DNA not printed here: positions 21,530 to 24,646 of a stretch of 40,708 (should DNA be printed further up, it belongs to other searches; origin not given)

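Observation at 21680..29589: HK-RR-cyclase-cyclase module: tandem paralogous N-terminal class-III nucleotidyl cyclase / 3-TM / giant TPR proteins downstream of a two-component system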

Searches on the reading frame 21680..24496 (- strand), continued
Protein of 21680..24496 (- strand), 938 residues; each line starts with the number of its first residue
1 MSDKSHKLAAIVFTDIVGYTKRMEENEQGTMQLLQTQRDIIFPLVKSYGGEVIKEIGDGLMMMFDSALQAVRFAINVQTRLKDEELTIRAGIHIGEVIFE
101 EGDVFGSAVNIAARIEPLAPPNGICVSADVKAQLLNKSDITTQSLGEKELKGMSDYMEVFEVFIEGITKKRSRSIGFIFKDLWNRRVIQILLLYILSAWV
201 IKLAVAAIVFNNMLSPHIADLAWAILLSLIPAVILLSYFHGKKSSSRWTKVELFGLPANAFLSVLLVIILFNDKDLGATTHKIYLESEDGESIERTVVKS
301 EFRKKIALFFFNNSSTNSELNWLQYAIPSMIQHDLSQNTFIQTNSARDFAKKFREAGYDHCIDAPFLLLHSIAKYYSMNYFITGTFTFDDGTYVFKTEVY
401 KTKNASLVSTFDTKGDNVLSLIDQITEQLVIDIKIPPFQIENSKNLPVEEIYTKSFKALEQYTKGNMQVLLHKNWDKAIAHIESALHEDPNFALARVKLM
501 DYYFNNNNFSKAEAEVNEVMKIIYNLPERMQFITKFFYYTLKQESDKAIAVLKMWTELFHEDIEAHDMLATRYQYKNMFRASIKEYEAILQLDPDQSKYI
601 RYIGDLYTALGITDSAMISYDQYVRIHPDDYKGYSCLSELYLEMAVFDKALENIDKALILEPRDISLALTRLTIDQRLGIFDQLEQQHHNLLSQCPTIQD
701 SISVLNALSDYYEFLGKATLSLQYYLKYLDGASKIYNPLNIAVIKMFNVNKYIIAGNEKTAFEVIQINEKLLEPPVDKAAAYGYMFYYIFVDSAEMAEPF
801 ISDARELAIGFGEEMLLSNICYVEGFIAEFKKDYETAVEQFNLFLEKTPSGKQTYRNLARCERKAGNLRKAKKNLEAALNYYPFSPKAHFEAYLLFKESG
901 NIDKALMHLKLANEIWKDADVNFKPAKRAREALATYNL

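Call 16: find_encoding_contigs(protein=P0004, flank=10000, max_places=3)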
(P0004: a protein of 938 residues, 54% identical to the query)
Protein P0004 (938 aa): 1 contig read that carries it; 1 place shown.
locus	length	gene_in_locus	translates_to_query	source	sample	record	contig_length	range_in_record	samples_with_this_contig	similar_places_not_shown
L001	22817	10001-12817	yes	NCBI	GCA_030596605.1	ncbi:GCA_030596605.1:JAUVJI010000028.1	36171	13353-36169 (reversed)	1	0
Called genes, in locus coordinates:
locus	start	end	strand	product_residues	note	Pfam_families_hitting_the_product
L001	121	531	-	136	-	-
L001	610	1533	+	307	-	PF00512:HisKA, PF02518:HATPase_c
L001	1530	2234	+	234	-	PF00072:Response_reg, PF00486:Trans_reg_C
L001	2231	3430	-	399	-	PF08757:CotH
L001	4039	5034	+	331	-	PF28530:DUF8426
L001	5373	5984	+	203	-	-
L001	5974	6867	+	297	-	PF16872:putAbiC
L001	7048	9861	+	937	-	PF00211:Guanylate_cyc, PF24575:TPR_Slam (faint), PF00515:TPR_1 (faint), PF07719:TPR_2 (faint), PF13181:TPR_8 (faint), PF13371:TPR_9 (faint), PF13428:TPR_14 (faint), PF14559:TPR_19 (weak), +7 more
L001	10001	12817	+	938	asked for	PF00211:Guanylate_cyc, PF00515:TPR_1 (faint), PF07719:TPR_2 (faint), PF13174:TPR_6 (faint), PF13181:TPR_8 (faint), PF13371:TPR_9 (faint), PF13428:TPR_14 (faint), PF13424:TPR_12 (weak), +11 more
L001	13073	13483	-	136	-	PF01894:YjbQ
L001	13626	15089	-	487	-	PF00266:Aminotran_5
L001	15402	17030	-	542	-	PF18962:Por_Secre_tail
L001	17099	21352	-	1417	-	PF13229:Beta_helix (weak), PF18962:Por_Secre_tail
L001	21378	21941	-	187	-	-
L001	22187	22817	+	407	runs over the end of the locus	PF00999:Na_H_Exchanger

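Call 17: find_encoding_contigs(protein=P0007, flank=10000, max_places=3)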
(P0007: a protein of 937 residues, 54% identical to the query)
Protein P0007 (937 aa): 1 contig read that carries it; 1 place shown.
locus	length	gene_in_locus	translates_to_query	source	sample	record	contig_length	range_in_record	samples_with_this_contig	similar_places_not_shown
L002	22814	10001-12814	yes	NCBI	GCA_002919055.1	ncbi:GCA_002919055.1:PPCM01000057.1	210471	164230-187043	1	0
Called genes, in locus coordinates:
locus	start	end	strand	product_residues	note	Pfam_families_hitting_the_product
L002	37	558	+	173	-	PF00440:TetR_N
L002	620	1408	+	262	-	PF00106:adh_short, PF08659:KR, PF13561:adh_short_C2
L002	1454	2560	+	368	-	PF13483:Lactamase_B_3, PF23023:Anti-Pycsar_Apyc1 (faint), PF12706:Lactamase_B_2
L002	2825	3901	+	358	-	PF00685:Sulfotransfer_1, PF13469:Sulfotransfer_3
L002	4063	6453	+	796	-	PF07715:Plug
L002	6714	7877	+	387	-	PF00270:DEAD, PF04851:ResIII, PF00271:Helicase_C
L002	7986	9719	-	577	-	PF13088:BNR_2 (faint), PF18962:Por_Secre_tail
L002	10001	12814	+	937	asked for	PF00211:Guanylate_cyc, PF24575:TPR_Slam (faint), PF00515:TPR_1 (faint), PF07719:TPR_2 (faint), PF12569:NatA_aux_su (faint), PF12895:ANAPC3 (faint), PF13174:TPR_6 (faint), PF13371:TPR_9 (faint), +13 more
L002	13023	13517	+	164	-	-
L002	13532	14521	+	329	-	PF00196:GerE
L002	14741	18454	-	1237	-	PF00176:SNF2-rel_dom, PF04851:ResIII, PF00271:Helicase_C, PF16203:ERCC3_RAD25_C (faint)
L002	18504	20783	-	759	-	PF07715:Plug, PF00593:TonB_dep_Rec_b-barrel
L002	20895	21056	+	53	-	-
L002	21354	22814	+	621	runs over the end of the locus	PF07719:TPR_2 (faint), PF13181:TPR_8 (faint), PF13424:TPR_12 (weak), PF00165:HTH_AraC (faint), PF12833:HTH_18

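Call 18: find_encoding_contigs(protein=P0104, flank=10000, max_places=3)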
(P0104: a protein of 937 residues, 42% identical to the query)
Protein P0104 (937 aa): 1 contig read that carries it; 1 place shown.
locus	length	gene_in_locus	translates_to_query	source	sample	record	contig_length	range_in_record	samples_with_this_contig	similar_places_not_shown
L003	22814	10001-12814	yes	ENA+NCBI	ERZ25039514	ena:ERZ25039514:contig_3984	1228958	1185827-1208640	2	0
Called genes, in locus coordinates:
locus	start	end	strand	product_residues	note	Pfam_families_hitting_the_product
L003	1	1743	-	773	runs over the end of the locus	PF00211:Guanylate_cyc, PF13424:TPR_12 (faint), PF13428:TPR_14 (faint), PF13432:TPR_16 (faint), PF21033:RMD1-3 (faint), PF00515:TPR_1 (faint), PF07719:TPR_2 (faint), PF13176:TPR_7 (faint), +6 more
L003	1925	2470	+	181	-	-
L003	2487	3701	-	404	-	PF00326:Peptidase_S9 (faint), PF03583:LIP (faint), PF12146:Hydrolase_4 (faint)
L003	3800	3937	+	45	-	-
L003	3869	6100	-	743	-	PF16126:DUF4838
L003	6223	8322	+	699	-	-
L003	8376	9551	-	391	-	-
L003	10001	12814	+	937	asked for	PF00211:Guanylate_cyc, PF13174:TPR_6 (faint), PF00515:TPR_1 (faint), PF07719:TPR_2 (faint), PF13371:TPR_9 (faint), PF13424:TPR_12 (faint), PF13428:TPR_14 (faint), PF28559:TPR_SusR (weak), +7 more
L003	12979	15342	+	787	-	PF12704:MacB_PCD, PF02687:FtsX, PF12704:MacB_PCD (weak), PF02687:FtsX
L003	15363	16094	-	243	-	PF00578:AhpC-TSA, PF08534:Redoxin, PF10417:1-cysPrx_C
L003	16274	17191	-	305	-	-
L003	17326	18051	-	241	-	PF00072:Response_reg, PF04397:LytTR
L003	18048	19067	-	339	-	PF06580:His_kinase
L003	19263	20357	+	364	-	PF18962:Por_Secre_tail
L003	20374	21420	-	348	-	PF18962:Por_Secre_tail (weak)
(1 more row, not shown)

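Call 20: find_related_loci(query=A1, collection=genome_contigs, flank=10000)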
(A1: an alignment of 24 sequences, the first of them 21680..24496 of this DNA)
Query A1 (938 aa) in genome_contigs; peptide patterns used: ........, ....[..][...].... (x = any residue, [..] = any of these).
228 stretches matched a pattern; 62 encode a relative of the query (tblastn E <= 1e-3); 60 distinct loci.
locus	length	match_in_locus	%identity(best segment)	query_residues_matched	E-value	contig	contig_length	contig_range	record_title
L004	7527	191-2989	50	1-934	0e+0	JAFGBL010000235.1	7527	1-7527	MAG: Bacteroidales bacterium isolate Zod_Metabat.1032 k87_10634140, whole genome shotgun sequence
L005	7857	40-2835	48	1-933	0e+0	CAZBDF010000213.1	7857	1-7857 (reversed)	MAG TPA_asm: uncultured Lentimicrobiaceae bacterium isolate binchicken_co243_188 genome assembly, contig: NODE_8791_leng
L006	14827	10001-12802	48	1-934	0e+0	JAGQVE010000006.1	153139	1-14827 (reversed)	MAG: Bacteroidales bacterium isolate HKST-UBA07 NODE_6_length_153139_cov_9.399211, whole genome shotgun sequence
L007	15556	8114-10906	47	1-930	0e+0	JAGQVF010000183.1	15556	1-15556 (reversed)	MAG: Bacteroidales bacterium isolate HKST-UBA08 2015-01-06_1_(paired)_contig_158716, whole genome shotgun sequence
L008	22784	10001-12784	47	1-929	0e+0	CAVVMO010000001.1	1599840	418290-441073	MAG: uncultured Bacteroidales bacterium isolate MFD04716.bin.1.418 genome assembly, contig: contig_21206, whole genome s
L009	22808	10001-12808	47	1-934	0e+0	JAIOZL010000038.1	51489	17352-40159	MAG: Bacteroidales bacterium isolate Tobar13.5m-G8 Tobar13-5m-C732, whole genome shotgun sequence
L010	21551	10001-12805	47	4-938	0e+0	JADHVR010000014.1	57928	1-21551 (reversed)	MAG: Bacteroidales bacterium isolate BS750m-G6 BS-750m-C344, whole genome shotgun sequence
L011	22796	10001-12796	54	1-933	0e+0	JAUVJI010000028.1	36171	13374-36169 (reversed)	MAG: Bacteroidales bacterium isolate CSMAG_450 CSMAG_450_k127_1581951_length_36171_cov_18.3090, whole genome shotgun seq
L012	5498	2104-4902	46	1-933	0e+0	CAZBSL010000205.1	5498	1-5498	MAG TPA_asm: uncultured Bacteroidales bacterium isolate binchicken_co243_243 genome assembly, contig: NODE_14796_length_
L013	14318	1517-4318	47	1-934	0e+0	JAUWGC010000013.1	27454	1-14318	MAG: Bacteroidales bacterium isolate CSMAG_2232 CSMAG_2232_k141_1960777_length_27454_cov_9.0000, whole genome shotgun se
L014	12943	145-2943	46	1-933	0e+0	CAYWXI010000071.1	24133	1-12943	MAG TPA_asm: uncultured Bacteroidales bacterium isolate SRP167671_co1_176 genome assembly, contig: NODE_2397_length_2413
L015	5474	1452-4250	45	2-934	0e+0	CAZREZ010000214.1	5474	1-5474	MAG TPA_asm: uncultured Bacteroidales bacterium isolate binchicken_co181_636 genome assembly, contig: NODE_33663_length_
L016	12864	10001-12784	45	4-931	0e+0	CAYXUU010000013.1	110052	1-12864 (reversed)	MAG TPA_asm: uncultured Bacteroidales bacterium isolate SRP167671_co1_178 genome assembly, contig: NODE_135_length_11005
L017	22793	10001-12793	44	1-931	0e+0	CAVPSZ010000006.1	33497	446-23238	MAG: uncultured Bacteroidales bacterium isolate MFD00032.bin.2.138 genome assembly, contig: contig_111413, whole genome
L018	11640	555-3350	46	2-933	0e+0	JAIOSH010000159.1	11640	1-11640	MAG: Bacteroidales bacterium isolate SMBSF39 bin_16_k127_185072, whole genome shotgun sequence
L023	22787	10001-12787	42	1-929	0e+0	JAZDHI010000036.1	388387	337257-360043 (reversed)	MAG: Bacteroidota bacterium isolate MEGAHIT-group-0.314 k141_19543744, whole genome shotgun sequence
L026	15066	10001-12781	42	6-933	0e+0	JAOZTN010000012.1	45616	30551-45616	MAG: Bacteroidales bacterium isolate GMC8_bin_15 GMC8_280_length_45616_cov_17.781348, whole genome shotgun sequence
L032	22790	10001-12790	37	1-931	0e+0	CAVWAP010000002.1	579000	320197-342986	MAG: uncultured Bacteroidales bacterium isolate MFD03804.bin.1.231 genome assembly, contig: contig_12697, whole genome s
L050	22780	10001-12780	56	4-937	5e-78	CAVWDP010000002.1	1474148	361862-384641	MAG: uncultured Bacteroidales bacterium isolate MFD03804.bin.2.200 genome assembly, contig: contig_45341, whole genome s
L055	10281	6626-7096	45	7-163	1e-35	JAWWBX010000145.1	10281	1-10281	MAG: Saprospiraceae bacterium isolate HN16.bin.22 k141_1002578_length_10281_cov_11.0000, whole genome shotgun sequence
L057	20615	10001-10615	35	8-196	3e-31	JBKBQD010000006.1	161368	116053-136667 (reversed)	MAG: Fimbriimonadaceae bacterium isolate 21I_069.bin.6 NODE_6_length_161368_cov_7.550607, whole genome shotgun sequence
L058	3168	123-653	40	1-172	6e-31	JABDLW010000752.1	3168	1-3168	MAG: Saprospiraceae bacterium isolate SS_bin_85 k127_2269589, whole genome shotgun sequence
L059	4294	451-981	37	4-171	4e-27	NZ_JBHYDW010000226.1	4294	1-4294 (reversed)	MAG: Elioraea sp. isolate CCAP1437_1_bin-010 CCAP1437_1_bin-010_c226, whole genome shotgun sequence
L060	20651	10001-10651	33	8-218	1e-26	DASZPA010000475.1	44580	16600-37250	MAG TPA_asm: Fimbriimonas sp. isolate SMAG_U5959 k141_128332, whole genome shotgun sequence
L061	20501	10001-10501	37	1-166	7e-26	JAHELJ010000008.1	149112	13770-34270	MAG: Lewinellaceae bacterium isolate Ww617 NODE_61_length_149112_cov_10.149962, whole genome shotgun sequence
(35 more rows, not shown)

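Call 24: search_protein_families(library=padloc, proteins=[window:21680-24496:-], max_evalue=0.01)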
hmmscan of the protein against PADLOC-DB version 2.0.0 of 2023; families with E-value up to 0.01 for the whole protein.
window:21680-24496:- (938 aa): 2 families
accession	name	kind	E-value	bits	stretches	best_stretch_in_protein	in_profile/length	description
PDLC00734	PycC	-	9.9e-07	26.2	1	7-136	188-346/374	Pycsar cyclase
PDLC02367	PycC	-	0.0049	14.3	0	9-141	44-199/226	-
